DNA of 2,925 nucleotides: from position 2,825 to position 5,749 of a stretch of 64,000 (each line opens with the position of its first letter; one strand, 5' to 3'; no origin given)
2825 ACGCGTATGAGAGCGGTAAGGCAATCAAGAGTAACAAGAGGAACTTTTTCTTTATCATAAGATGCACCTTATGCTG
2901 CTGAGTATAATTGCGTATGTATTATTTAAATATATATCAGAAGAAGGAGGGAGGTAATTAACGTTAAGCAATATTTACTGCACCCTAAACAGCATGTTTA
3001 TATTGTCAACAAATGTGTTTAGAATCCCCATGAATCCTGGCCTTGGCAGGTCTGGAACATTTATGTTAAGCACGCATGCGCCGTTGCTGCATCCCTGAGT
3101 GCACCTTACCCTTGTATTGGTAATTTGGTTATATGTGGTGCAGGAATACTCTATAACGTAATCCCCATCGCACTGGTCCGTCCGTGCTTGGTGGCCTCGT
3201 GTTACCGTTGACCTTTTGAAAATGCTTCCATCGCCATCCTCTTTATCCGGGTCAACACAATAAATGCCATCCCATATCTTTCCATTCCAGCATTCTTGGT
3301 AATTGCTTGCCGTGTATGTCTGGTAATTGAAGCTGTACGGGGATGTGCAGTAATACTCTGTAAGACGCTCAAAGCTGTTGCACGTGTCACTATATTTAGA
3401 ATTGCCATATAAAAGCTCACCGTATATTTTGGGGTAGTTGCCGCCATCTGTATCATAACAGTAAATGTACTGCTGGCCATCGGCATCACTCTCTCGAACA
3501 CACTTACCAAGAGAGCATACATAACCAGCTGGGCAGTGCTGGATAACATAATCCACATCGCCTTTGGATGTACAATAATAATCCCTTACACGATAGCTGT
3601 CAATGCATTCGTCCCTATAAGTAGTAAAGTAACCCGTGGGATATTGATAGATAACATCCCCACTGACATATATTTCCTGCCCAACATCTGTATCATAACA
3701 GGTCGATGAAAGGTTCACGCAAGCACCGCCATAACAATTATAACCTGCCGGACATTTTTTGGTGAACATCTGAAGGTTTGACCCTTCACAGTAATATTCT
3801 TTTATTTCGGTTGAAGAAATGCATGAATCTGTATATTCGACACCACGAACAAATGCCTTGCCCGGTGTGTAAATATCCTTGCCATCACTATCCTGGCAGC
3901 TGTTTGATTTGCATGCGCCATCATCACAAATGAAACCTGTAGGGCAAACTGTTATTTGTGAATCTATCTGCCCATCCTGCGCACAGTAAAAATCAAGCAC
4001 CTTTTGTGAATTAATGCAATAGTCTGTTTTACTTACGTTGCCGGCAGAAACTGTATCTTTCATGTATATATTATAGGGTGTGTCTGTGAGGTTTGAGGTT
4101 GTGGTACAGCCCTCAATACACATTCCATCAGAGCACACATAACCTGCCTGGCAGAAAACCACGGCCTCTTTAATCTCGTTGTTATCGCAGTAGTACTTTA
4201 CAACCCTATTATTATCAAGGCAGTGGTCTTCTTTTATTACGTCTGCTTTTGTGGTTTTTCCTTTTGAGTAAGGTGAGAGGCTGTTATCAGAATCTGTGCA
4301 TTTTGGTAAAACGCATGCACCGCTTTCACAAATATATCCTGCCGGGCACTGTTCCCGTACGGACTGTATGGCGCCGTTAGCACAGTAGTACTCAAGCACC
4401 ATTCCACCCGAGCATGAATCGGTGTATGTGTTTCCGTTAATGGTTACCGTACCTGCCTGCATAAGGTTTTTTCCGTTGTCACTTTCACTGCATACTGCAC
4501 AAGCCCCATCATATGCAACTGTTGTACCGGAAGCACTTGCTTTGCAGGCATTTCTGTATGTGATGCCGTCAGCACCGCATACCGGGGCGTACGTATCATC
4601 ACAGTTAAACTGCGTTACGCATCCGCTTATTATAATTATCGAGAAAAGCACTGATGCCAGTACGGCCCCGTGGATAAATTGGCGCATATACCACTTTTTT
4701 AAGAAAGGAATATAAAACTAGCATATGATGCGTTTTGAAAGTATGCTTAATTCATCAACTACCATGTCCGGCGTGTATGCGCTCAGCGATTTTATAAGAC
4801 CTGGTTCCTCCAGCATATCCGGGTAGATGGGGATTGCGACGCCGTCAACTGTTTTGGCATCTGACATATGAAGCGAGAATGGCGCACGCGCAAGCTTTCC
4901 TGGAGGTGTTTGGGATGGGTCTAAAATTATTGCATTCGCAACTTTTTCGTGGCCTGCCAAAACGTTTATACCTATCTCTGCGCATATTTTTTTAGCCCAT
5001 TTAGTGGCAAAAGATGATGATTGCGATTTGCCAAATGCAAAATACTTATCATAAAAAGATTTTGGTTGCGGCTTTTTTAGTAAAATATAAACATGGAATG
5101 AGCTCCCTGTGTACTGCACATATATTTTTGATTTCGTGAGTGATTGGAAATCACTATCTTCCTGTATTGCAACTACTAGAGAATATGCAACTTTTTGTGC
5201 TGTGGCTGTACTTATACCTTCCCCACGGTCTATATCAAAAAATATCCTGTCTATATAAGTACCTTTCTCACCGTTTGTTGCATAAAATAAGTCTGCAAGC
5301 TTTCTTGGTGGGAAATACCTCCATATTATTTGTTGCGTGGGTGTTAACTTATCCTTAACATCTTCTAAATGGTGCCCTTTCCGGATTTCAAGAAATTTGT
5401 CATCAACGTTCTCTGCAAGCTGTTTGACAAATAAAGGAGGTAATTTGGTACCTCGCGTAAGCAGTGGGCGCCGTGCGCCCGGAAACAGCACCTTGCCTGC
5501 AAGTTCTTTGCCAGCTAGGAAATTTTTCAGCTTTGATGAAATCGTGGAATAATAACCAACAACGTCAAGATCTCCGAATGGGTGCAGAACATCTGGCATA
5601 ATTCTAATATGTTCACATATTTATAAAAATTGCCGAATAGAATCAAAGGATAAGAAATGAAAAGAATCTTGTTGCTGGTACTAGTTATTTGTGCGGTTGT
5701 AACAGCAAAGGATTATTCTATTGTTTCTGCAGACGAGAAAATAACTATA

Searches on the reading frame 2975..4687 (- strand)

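Call 45: search_protein_families(library=pfam, proteins=[window:2975-4687:-])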
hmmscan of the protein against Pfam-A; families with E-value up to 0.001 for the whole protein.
window:2975-4687:- (570 aa): 2 families
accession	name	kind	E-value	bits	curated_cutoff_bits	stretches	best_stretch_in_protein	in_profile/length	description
PF07648.20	Kazal_2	-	1.3e-06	28.8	22.8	1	26-63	3-48/48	Kazal-type serine protease inhibitor domain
PF00050.26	Kazal_1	-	0.00045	20.6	21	1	28-49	8-29/49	Kazal-type serine protease inhibitor domain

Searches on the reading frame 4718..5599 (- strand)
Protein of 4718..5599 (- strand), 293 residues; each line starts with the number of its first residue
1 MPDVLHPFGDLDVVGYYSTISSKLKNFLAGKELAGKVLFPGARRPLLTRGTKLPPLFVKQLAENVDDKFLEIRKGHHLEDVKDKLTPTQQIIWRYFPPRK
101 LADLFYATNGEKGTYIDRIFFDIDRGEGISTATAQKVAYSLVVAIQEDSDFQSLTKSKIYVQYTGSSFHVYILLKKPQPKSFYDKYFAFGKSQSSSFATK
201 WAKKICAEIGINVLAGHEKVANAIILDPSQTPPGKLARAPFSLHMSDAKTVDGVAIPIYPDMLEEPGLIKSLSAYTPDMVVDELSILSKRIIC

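Call 45: search_protein_families(library=pfam, proteins=[window:4718-5599:-])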
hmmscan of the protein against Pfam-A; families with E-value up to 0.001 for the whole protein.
window:4718-5599:- (293 aa): 1 family
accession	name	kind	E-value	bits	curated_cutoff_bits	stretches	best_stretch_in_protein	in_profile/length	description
PF21686.3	LigD_Prim-Pol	-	0.00017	21.7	27.4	1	12-265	4-231/254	LigD, primase-polymerase domain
